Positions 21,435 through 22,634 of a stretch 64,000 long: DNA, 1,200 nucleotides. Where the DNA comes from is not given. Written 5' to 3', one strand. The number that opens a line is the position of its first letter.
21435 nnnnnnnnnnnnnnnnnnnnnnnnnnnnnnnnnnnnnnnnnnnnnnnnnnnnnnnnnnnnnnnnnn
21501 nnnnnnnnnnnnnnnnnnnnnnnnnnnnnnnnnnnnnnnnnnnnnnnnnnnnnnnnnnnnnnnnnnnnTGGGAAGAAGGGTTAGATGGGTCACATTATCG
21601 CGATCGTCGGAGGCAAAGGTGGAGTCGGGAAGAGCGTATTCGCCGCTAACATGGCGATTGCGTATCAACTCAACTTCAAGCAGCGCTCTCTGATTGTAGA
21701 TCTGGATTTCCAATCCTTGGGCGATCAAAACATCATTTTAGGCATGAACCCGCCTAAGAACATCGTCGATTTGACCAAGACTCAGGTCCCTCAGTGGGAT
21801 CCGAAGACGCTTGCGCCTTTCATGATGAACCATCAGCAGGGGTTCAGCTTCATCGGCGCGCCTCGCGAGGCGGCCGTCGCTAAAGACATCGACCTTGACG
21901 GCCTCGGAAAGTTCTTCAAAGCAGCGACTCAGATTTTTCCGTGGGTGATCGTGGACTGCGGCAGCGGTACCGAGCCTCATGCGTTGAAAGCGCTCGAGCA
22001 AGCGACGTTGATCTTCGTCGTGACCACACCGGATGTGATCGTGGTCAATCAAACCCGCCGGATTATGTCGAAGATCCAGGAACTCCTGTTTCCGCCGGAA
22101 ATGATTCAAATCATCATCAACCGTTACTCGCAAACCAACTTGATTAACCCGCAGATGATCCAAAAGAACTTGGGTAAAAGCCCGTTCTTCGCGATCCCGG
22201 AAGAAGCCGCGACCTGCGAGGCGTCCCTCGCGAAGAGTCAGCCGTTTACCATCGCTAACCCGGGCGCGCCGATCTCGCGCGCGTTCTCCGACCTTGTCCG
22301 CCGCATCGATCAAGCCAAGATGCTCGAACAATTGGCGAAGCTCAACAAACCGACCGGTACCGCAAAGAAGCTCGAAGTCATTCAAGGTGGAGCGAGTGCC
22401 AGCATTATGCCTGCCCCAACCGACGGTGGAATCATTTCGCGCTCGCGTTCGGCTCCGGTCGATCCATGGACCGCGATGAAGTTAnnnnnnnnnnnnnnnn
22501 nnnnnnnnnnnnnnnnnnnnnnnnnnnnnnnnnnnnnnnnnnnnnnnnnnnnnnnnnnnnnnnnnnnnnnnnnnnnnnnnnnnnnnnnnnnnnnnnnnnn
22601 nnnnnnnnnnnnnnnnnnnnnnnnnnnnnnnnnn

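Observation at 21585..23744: Single-polypeptide fusion of a TadZ/CpaE-like ParA ATPase with the TadA/CpaF secretion ATPase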

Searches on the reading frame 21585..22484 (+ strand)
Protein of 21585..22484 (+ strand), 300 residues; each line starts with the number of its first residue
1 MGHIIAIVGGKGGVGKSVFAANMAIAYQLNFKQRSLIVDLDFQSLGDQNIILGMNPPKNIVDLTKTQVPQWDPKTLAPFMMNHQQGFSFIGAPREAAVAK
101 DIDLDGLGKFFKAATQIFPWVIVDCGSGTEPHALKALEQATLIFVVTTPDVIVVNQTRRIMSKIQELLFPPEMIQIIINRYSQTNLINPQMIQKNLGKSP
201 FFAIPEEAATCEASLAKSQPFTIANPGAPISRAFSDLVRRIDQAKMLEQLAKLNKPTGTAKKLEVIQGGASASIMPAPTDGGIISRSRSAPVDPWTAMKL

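Call 6: search_protein_families(library=ncbifam, proteins=[window:21585-22400:+], max_evalue=0.01)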
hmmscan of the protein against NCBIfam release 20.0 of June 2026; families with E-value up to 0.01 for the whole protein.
window:21585-22400:+ (272 aa): 20 families
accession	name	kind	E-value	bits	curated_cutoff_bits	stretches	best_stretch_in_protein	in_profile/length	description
TIGR01968.1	minD_bact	equivalog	2.1e-20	73.2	212.9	1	3-252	2-248/261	septum site-determining protein MinD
TIGR01969.1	minD_arch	subfamily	2.4e-20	72.8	201.75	1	4-251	2-240/251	cell division ATPase MinD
TIGR03371.1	cellulose_yhjQ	equivalog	9.9e-16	58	157.85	1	3-234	2-234/246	cellulose biosynthesis protein BcsQ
TIGR03815.1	CpaE_hom_Actino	equivalog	6.9e-14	51.7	154.45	1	2-216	111-317/340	septum site-determining protein Ssd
NF041546.1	ParA_partition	equivalog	2e-10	40.6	180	1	4-44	1-40/203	ParA family partition ATPase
NF041136.1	MrpORP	equivalog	8.6e-09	35.1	450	1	3-43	6-45/365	iron-sulfur cluster carrier protein MrpORP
NF008079.0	PRK10818.1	equivalog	2.6e-08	33.5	508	1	1-163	1-159/270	septum site-determining protein MinD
NF047398.1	AAA_KGGVGR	domain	6.1e-05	23.4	90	1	3-52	3-51/190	KGGVGR-motif variant AAA ATPase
NF008669.0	PRK11670.1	equivalog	0.00025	20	348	1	3-31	108-136/369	iron-sulfur cluster carrier protein ApbC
TIGR00345.1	GET3_arsA_TRC40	subfamily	0.00044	19.9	135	0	8-40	2-33/299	TRC40/GET3/ArsA family transport-energizing ATPase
TIGR01287.1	nifH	equivalog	0.00049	19.5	394.35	0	8-65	5-60/275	nitrogenase iron protein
TIGR03018.1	pepcterm_TyrKin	hypoth_equivalog_domain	0.00063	19.1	230.65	1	4-66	37-98/207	XrtA-associated tyrosine autokinase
TIGR01281.1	DPOR_bchL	equivalog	0.00093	18.7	345.15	0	5-31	3-28/268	ferredoxin:protochlorophyllide reductase (ATP-dependent) iron-sulfur ATP-binding protein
NF010461.0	PRK13886.1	subfamily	0.0011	18.4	360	1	2-41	2-40/241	conjugal transfer protein TraL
NF033200.1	F430_CfbC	exception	0.0014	18.1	402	1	5-65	3-60/260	Ni-sirohydrochlorin a,c-diamide reductive cyclase ATP-dependent reductase subunit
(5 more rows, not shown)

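Call 8: search_solved_structures(query=window:21585-22400:+, max_evalue=0.001, show_alignments=2)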
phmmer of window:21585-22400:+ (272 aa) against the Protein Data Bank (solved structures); distinct sequences matched with E-value up to 0.001: 17.
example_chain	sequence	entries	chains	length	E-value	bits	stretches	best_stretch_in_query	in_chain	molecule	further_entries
3ea0_A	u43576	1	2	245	4.2e-14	55.7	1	4-237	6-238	ATPase, ParA family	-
1g3q_A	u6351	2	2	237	1.2e-13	54.2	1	1-242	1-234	CELL DIVISION INHIBITOR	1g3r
1ion_A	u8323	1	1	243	1.5e-12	50.6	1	2-244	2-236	PROBABLE CELL DIVISION INHIBITOR MIND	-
4rz2_A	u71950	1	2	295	1.7e-11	47.1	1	4-240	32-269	Site-determining protein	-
4rz3_A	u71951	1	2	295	1.7e-10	43.9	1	4-240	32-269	Site-determining protein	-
4v03_A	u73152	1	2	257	1.9e-08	37.1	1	1-241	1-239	SITE-DETERMINING PROTEIN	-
4v02_A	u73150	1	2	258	1.6e-07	34.1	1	1-241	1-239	SITE-DETERMINING PROTEIN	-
3q9l_A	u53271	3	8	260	2e-07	33.8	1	1-241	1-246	Septum site-determining protein minD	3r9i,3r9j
1hyq_A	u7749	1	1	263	3.7e-07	32.9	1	4-244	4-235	CELL DIVISION INHIBITOR (MIND-1)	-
6riq_C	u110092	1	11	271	2.5e-06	30.2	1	1-241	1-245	Site-determining protein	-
5j1j_A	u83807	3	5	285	3.2e-06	29.9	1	3-77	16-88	Site-determining protein | Transcriptional antiactivator FleN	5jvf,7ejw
8pb9_A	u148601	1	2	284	2.6e-05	26.9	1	3-77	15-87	Antiactivator FleN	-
8p53_A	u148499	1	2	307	2.9e-05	26.7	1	3-78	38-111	Antiactivator FleN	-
1wcv_1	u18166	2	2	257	3.8e-05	26.3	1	5-241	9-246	SEGREGATION PROTEIN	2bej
3vx3_A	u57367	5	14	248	7.5e-05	25.4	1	3-59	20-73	ATPase involved in chromosome partitioning, ParA/MinD family, Mrp homolog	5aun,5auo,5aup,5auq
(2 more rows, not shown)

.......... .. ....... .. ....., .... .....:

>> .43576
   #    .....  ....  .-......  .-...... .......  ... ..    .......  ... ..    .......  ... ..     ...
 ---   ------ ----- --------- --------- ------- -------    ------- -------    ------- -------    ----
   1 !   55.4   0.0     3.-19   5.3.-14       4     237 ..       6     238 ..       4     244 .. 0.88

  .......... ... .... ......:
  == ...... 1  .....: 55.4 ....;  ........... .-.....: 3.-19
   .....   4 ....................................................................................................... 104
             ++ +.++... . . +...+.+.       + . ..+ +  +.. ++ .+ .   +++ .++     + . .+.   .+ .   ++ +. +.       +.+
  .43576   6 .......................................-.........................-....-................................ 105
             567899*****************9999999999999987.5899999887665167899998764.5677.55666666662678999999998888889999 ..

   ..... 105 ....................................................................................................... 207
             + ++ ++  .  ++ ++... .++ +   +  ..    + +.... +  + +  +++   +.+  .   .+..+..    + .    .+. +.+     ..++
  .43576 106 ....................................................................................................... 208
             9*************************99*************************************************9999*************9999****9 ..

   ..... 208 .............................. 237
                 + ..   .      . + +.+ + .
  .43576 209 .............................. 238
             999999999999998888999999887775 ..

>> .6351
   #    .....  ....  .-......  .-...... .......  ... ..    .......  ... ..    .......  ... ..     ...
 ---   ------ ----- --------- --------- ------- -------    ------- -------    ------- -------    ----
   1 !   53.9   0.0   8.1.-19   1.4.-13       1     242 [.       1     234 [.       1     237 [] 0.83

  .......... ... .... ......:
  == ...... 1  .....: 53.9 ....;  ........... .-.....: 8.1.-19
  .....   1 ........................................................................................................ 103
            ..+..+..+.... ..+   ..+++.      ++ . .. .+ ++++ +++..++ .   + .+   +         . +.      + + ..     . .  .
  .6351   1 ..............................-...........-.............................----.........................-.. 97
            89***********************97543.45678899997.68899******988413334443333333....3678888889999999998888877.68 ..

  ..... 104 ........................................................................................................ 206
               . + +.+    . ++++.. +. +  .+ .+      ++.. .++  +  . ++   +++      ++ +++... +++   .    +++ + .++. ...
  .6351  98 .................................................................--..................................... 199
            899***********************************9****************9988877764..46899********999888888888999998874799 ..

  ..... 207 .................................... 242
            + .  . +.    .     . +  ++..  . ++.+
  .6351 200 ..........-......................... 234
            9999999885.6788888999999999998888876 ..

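Call 27: search_protein_representatives(protein=window:21585-22484:+)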
Query: 300 residues. Proteins with E-value up to 0.001 (for the whole library): 9082; up to 1e-10: 2734; up to 1e-30: 24. The best 150 are listed.
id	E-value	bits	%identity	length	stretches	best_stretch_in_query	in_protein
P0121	2.7e-109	381.2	60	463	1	2-300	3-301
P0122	1.5e-83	296.7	69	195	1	2-194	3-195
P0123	1.7e-79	283.4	72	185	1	96-264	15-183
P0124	1.9e-76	273.4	56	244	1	2-235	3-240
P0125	4.8e-69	249.1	41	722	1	2-300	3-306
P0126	4.8e-58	213.1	41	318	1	2-263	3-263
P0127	1.1e-48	182.3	36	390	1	1-271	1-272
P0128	1.3e-46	175.6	42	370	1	2-258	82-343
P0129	2.7e-45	171.2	41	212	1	2-203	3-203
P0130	3.0e-45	171.1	35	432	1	4-278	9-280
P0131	4.2e-45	170.6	37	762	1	3-300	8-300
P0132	3.4e-44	167.6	37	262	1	3-258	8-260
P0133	2.1e-42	161.7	34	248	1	39-265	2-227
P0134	3.4e-42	161.1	41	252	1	3-244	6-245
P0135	3.0e-40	154.7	30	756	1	3-299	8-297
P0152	3.0e-28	115.3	28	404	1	2-241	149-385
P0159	4.7e-26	108.1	29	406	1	1-240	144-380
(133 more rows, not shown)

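Call 31: search_protein_families(library=pfam, proteins=[P0152, P0159], max_evalue=0.0001)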
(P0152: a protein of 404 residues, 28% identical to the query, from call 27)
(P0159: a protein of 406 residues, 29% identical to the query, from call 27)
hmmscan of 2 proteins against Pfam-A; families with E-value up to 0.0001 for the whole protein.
P0152 (404 aa): 6 families
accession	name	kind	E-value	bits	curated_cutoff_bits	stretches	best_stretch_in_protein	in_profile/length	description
PF13614.12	AAA_31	-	4.3e-15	56.6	27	1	150-306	2-162/177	AAA domain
PF00072.30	Response_reg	-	1.1e-12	48.5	30.2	1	32-118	24-110/111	Response regulator receiver domain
PF10609.15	ParA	-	4e-12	46.5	27.1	1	150-199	4-52/246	NUBPL iron-transfer P-loop NTPase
PF01656.29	CbiA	-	9.8e-11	42.1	25.4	1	152-324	1-82/125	CobQ/CobB/MinD/ParA nucleotide binding domain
PF09140.17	MipZ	-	4.5e-07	29.9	20.7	1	151-291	2-127/262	ATPase MipZ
PF02374.21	ArsA_ATPase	-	1e-05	25.4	24.3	0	153-188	4-38/305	Anion-transporting ATPase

P0159 (406 aa): 4 families
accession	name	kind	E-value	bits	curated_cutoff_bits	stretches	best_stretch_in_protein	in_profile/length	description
PF01656.29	CbiA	-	1.2e-13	51.6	25.4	1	148-356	1-120/125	CobQ/CobB/MinD/ParA nucleotide binding domain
PF00072.30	Response_reg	-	1.3e-11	45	30.2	1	17-122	7-110/111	Response regulator receiver domain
PF13614.12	AAA_31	-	3.7e-08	33.9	27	1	146-309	2-168/177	AAA domain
PF10609.15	ParA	-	4.4e-08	33.3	27.1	1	146-204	4-61/246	NUBPL iron-transfer P-loop NTPase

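Call 52: search_solved_structures(query=A2, max_evalue=0.01)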
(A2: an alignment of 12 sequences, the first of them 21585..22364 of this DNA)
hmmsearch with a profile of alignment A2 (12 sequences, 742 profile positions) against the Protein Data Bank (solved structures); distinct sequences matched with E-value up to 0.01: 123 (the best 60 are shown).
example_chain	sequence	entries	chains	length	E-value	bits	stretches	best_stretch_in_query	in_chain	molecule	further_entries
9e24_A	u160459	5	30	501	6.6e-157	527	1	283-711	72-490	CpaF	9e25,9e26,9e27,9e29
8rjf_A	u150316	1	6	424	1.6e-155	522.4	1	299-711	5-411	Pilus assembly ATPase CpaF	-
8rkd_E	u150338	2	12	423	1.6e-155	522.4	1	299-711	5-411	Pilus assembly ATPase CpaF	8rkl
4ii7_A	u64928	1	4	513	2.4e-47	164.8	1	337-616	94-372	FlaI ATPase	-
4ihq_A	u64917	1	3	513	2.4e-46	161.5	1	337-616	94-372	FlaI ATPase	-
2oap_1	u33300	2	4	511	7.7e-46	159.8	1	324-617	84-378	Type II secretion system protein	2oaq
2gza_A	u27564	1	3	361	3.1e-37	131.4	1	366-653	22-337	Type IV secretion system protein VirB11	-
1g6o_A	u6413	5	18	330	1.9e-35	125.4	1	374-618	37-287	CAG-ALPHA | virB11 homolog | Cag-alfa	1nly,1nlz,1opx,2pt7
6bge_A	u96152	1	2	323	2.1e-35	125.3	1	375-618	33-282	VirB11-like protein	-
3ea0_A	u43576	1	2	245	5.1e-35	124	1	7-241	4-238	ATPase, ParA family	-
1hyq_A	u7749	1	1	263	8e-26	93.6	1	8-246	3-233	CELL DIVISION INHIBITOR (MIND-1)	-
4rz2_A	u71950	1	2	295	4.2e-24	87.9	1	7-242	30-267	Site-determining protein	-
1g3q_A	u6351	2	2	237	4.8e-24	87.7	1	7-245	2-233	CELL DIVISION INHIBITOR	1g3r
1ion_A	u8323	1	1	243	1.5e-23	86.1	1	7-245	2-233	PROBABLE CELL DIVISION INHIBITOR MIND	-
4rz3_A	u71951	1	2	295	6.3e-23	84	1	7-242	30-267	Site-determining protein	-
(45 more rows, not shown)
